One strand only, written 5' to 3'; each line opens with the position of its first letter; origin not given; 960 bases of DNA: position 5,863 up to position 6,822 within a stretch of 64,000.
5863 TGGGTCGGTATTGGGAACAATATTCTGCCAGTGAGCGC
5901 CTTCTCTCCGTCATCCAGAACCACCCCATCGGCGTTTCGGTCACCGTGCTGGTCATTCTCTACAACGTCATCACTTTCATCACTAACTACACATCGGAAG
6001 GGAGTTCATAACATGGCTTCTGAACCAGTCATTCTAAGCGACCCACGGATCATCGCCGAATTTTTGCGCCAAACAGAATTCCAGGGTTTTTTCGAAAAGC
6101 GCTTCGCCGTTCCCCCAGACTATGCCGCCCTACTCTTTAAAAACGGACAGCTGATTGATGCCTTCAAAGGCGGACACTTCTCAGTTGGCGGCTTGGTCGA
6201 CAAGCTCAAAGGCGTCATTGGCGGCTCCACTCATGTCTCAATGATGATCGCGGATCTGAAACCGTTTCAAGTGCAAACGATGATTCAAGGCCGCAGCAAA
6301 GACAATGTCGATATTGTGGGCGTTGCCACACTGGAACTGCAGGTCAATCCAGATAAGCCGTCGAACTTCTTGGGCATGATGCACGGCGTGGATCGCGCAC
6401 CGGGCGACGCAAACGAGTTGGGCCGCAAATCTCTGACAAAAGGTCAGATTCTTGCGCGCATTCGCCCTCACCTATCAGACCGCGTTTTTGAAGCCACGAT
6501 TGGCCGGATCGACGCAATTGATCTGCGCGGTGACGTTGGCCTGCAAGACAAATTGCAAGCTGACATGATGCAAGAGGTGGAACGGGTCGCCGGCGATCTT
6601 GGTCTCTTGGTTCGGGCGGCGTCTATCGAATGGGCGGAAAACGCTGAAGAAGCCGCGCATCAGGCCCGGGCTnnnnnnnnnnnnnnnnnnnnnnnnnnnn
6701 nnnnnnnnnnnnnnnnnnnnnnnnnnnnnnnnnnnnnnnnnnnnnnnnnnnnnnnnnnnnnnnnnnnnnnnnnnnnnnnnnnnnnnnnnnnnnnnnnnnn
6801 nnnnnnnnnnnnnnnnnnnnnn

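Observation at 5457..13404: Translationally coupled 8-gene operon of unknown function: membrane protein, SPFH-coiled-coil-Zn-ribbon protein, Zn-ribbon Ser/Thr kinase, Zn-ribbon FHA protein, lipoprotein, two papain-like peptidases, 4-TM protein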

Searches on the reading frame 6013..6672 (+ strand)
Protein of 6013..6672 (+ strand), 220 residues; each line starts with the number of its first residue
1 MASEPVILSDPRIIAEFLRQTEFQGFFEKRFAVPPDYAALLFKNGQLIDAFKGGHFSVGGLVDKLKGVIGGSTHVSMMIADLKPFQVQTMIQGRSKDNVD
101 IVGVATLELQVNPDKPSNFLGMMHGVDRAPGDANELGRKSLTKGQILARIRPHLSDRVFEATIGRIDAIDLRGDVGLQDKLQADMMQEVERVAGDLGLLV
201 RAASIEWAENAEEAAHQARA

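Call 55: search_protein_representatives(protein=window:6013-6672:+)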
Query: 220 residues. Proteins with E-value up to 0.001 (for the whole library): 113; up to 1e-10: 52; up to 1e-30: 32. The best 113 are listed.
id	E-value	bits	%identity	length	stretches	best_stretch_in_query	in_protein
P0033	9.2e-94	329.1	70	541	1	1-220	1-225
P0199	6.4e-83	293.7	64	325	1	1-214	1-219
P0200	1.4e-76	273.0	59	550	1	3-216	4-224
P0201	3.2e-72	258.8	56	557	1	2-219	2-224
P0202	8.9e-70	250.8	55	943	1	3-216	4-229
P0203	1.2e-66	240.6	54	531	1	1-214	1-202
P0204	5.1e-64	232.0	55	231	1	1-214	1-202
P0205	3.7e-63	229.2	54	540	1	3-213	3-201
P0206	1.7e-62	227.0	56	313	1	4-220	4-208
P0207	2.6e-61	223.2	52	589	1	3-219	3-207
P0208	1.3e-58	214.4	48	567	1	2-218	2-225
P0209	2.9e-58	213.2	52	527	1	1-213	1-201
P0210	1.3e-55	204.5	49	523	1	1-219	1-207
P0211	1.5e-53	197.8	49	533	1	1-219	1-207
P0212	9.2e-52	191.9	49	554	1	1-216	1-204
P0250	4.2e-10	55.9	28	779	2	13-129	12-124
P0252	5.7e-09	52.2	25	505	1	9-216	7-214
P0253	1.1e-08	51.2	24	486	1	22-213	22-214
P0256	7.5e-08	48.5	26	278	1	14-214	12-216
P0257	8.0e-08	48.4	24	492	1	10-212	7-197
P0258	8.7e-08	48.3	27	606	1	23-215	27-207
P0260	1.1e-07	47.9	22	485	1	9-214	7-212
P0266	3.0e-07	46.6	24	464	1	14-215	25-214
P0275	1.3e-06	44.5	25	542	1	13-212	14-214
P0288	1.5e-05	41.0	25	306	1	13-213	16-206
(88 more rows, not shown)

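Call 56: search_protein_families(library=pfam, proteins=[P0250, P0252, P0253, P0256, P0257, P0258, P0260, P0266, P0275, P0288], max_evalue=0.01)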
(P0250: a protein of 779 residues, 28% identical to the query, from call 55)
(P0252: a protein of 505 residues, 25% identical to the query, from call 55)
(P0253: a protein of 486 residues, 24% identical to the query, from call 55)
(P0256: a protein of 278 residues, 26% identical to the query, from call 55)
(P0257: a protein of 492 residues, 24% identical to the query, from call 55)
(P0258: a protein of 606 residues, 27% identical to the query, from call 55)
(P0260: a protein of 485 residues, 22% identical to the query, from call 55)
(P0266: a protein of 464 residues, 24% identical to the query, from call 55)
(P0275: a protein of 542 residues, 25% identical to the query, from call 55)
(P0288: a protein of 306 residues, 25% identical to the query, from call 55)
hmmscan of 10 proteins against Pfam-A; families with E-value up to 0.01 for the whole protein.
P0250 (779 aa): 6 families
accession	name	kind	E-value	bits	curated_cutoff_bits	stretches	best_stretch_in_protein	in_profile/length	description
PF12773.13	DZR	-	1.3e-13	51.2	27.3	2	701-747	1-45/45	Double zinc ribbon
PF13248.11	Zn_ribbon_3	-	2.7e-09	36.6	27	2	698-720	2-24/26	zinc-ribbon domain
PF13240.11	Zn_Ribbon_1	-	1.1e-08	35.1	25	2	757-778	2-23/23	zinc-ribbon domain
PF17032.10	Zn_ribbon_15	-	2.4e-06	28.7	28.9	0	742-775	39-73/73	zinc-ribbon family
PF22747.2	Zn_ribbon_DUF2089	-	5.4e-05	23.6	27.6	1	743-772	1-30/32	DUF2089 zinc ribbon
PF18912.6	DZR_2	-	0.0017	18.6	27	0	742-778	9-46/56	Double zinc ribbon domain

P0252 (505 aa): 0 families

P0253 (486 aa): 9 families
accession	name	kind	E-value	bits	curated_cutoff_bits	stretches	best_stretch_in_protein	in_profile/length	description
PF01145.31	Band_7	-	5.7e-09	36.7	23.6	1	31-238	2-166/176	SPFH domain / Band 7 family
PF13240.11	Zn_Ribbon_1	-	3.7e-07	30.2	25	1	459-479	2-22/23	zinc-ribbon domain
PF10571.15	UPF0547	-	2.1e-06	28.2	29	1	457-482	1-26/26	Uncharacterised protein family UPF0547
PF12773.13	DZR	-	7.5e-05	23.2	27.3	1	457-477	25-45/45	Double zinc ribbon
PF24460.1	DUF7575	-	0.00017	21.3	28.5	1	455-480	2-27/28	Domain of unknown function (DUF7575)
PF17032.10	Zn_ribbon_15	-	0.00064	20.9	28.9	1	456-477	52-73/73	zinc-ribbon family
PF13248.11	Zn_ribbon_3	-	0.00097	19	27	1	456-478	2-24/26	zinc-ribbon domain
PF24463.1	DUF7577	-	0.0043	17.1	28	1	455-479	1-25/27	Domain of unknown function (DUF7577)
PF22747.2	Zn_ribbon_DUF2089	-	0.0076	16.8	27.6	0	459-478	1-20/32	DUF2089 zinc ribbon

P0256 (278 aa): 2 families
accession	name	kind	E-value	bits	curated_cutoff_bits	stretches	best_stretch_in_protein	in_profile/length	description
PF01145.31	Band_7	-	1.9e-10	41.5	23.6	1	29-239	2-174/176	SPFH domain / Band 7 family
PF13421.11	Band_7_1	-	0.0015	18.6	24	0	28-211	17-195/211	SPFH domain-Band 7 family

P0257 (492 aa): 3 families
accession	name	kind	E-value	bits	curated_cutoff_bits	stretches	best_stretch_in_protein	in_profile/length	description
PF12773.13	DZR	-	1.2e-06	29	27.3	1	447-489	1-45/45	Double zinc ribbon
PF13240.11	Zn_Ribbon_1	-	3.4e-05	23.9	25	0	473-492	4-23/23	zinc-ribbon domain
PF13248.11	Zn_ribbon_3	-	0.00086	19.1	27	1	446-468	4-26/26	zinc-ribbon domain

P0258 (606 aa): 7 families
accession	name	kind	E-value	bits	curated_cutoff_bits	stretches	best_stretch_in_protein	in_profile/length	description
PF12773.13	DZR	-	2.6e-16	59.9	27.3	2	559-603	1-45/45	Double zinc ribbon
PF13248.11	Zn_ribbon_3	-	4e-12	45.6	27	2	558-580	4-26/26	zinc-ribbon domain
PF13240.11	Zn_Ribbon_1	-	8.2e-12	44.9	25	2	558-580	1-23/23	zinc-ribbon domain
PF17032.10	Zn_ribbon_15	-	2.3e-05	25.5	28.9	0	556-577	52-73/73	zinc-ribbon family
PF18912.6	DZR_2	-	0.00013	22.2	27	2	557-602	8-55/56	Double zinc ribbon domain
PF01145.31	Band_7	-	0.00058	20.4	23.6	1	36-229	2-173/176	SPFH domain / Band 7 family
PF07191.17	Zn_ribbon_6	-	0.00081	19.8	25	1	531-575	2-47/67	Double zinc ribbon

P0260 (485 aa): 0 families

P0266 (464 aa): 4 families
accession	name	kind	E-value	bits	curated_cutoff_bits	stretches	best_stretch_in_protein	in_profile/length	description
PF13248.11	Zn_ribbon_3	-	4e-09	36.1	27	1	428-451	3-26/26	zinc-ribbon domain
PF12773.13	DZR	-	9.1e-05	23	27.3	1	428-447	25-44/45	Double zinc ribbon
PF01145.31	Band_7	-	0.00011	22.8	23.6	1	43-236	2-173/176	SPFH domain / Band 7 family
PF24460.1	DUF7575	-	0.00039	20.2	28.5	0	426-451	2-27/28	Domain of unknown function (DUF7575)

P0275 (542 aa): 4 families
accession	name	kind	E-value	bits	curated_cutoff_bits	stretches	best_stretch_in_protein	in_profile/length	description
PF12773.13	DZR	-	6.9e-16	58.6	27.3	2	495-538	1-45/45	Double zinc ribbon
PF13248.11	Zn_ribbon_3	-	3.4e-10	39.5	27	2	494-516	4-26/26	zinc-ribbon domain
PF13240.11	Zn_Ribbon_1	-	8.3e-07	29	25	0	495-512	2-19/23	zinc-ribbon domain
PF09177.16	STX6_10_61_N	-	0.0056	17.6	29.4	0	186-255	12-83/99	Syntaxin 6/10/61, N-terminal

P0288 (306 aa): 1 family
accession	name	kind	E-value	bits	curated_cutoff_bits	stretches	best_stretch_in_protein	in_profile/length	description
PF01145.31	Band_7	-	1.4e-06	28.9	23.6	1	35-194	2-138/176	SPFH domain / Band 7 family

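Call 70: find_encoding_contigs(protein=P0253, flank=8000, max_places=2)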
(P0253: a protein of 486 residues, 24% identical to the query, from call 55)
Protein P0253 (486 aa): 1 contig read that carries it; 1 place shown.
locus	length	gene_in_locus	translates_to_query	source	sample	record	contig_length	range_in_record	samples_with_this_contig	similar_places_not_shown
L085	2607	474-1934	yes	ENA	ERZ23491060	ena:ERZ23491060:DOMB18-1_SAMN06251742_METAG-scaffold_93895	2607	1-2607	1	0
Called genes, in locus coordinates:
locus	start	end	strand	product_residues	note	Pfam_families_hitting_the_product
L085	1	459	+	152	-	?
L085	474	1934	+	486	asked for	PF01145:Band_7, PF10571:UPF0547 (weak), PF13240:Zn_Ribbon_1 (weak)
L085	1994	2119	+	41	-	-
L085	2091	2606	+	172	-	?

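Call 71: find_encoding_contigs(protein=P0258, flank=8000, max_places=2)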
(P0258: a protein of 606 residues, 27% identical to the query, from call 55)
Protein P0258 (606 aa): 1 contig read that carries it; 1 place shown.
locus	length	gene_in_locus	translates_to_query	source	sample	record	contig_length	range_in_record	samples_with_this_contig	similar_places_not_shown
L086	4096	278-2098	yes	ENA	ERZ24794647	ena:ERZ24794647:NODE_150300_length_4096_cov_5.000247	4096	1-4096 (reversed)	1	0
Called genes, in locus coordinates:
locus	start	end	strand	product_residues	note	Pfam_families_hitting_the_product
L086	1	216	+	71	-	?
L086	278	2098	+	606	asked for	PF17032:Zn_ribbon_15 (faint), PF13248:Zn_ribbon_3 (faint), PF12773:DZR, PF13240:Zn_Ribbon_1 (weak)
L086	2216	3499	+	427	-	PF13240:Zn_Ribbon_1 (weak)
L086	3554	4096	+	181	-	?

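Call 72: find_encoding_contigs(protein=P0252, flank=8000, max_places=2)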
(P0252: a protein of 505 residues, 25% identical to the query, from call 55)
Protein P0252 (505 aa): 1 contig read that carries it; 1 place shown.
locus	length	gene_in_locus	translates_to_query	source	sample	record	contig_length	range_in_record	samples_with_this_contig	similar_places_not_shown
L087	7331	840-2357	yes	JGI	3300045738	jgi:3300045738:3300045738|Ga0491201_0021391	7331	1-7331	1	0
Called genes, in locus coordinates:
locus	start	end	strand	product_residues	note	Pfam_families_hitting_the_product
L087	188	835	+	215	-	-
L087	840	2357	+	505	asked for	-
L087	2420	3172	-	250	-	-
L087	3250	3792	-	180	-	-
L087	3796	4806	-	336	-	-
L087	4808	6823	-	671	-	-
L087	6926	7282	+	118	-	-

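Call 73: find_encoding_contigs(protein=P0250, flank=8000, max_places=2)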
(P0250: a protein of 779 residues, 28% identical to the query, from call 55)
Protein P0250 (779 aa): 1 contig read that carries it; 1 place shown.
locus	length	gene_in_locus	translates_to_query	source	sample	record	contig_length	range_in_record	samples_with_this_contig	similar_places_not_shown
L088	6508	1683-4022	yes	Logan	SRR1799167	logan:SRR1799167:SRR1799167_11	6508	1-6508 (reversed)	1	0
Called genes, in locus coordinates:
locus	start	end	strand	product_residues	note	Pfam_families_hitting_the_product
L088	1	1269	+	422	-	?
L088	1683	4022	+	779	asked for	PF17032:Zn_ribbon_15 (faint), PF12773:DZR, PF13240:Zn_Ribbon_1 (faint), PF13248:Zn_ribbon_3 (faint), PF12773:DZR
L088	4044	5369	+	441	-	-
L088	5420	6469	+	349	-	-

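Call 77: search_dna_similar(query=window:6013-6672:+, collection=plasmids, mode=protein, max_rows=10)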
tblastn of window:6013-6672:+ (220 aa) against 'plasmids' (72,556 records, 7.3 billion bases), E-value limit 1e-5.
No match.

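Call 78: search_dna_similar(query=window:6013-6672:+, collection=phages, mode=protein, max_rows=10)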
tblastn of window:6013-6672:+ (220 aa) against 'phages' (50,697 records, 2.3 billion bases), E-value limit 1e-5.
No match.
